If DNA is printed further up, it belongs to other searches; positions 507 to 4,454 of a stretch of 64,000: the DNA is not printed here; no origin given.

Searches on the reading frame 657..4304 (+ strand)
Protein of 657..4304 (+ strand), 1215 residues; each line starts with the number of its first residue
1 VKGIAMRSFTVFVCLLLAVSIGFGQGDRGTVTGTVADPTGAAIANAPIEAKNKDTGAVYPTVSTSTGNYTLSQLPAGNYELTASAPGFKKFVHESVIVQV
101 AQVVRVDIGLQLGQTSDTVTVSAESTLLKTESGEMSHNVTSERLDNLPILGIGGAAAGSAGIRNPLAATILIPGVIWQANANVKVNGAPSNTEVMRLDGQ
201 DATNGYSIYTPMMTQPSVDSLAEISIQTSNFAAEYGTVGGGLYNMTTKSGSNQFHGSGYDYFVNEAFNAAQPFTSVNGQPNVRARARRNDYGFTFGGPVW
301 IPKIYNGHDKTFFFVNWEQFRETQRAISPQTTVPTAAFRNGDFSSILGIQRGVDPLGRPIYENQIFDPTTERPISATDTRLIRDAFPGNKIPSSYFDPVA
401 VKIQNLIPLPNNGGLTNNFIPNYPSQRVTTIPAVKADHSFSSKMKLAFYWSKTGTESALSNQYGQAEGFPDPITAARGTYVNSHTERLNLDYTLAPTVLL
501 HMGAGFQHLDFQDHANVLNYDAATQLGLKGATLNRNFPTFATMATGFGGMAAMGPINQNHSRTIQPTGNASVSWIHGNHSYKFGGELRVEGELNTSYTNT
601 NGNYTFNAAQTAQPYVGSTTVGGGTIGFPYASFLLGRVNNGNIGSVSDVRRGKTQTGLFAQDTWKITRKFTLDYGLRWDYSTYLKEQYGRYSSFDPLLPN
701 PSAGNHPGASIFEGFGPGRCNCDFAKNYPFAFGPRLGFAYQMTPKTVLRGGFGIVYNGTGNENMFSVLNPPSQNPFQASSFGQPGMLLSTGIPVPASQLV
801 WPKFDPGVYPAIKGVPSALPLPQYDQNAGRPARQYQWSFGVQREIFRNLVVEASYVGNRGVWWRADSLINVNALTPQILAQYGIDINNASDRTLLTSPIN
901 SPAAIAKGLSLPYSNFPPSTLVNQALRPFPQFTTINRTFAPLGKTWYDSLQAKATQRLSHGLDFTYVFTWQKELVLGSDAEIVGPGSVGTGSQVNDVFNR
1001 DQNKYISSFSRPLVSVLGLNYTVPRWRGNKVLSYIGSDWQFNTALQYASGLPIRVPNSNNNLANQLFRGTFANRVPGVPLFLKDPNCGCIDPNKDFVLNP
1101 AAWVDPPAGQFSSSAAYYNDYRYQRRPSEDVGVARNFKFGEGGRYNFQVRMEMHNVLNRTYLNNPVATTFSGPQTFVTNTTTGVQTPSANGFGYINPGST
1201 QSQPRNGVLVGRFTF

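Call 78: search_protein_families(library=pfam, proteins=[window:657-4304:+], max_evalue=0.0001)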
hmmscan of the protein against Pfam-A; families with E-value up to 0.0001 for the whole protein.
window:657-4304:+ (1215 aa): 4 families
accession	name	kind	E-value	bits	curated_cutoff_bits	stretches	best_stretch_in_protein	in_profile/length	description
PF25183.1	OMP_b-brl_4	-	2.3e-165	552.7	30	1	246-1205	1-835/838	Outer membrane beta barrel domain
PF13620.12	CarboxypepD_reg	-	6e-22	78.2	32.3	1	30-111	1-82/82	Carboxypeptidase regulatory-like domain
PF00593.30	TonB_dep_Rec_b-barrel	-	6.3e-09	36.6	27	1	475-773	50-254/436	TonB dependent receptor-like, beta-barrel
PF13715.12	CarbopepD_reg_2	-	7.7e-08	32.7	32.2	1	31-108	1-74/88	CarboxypepD_reg-like domain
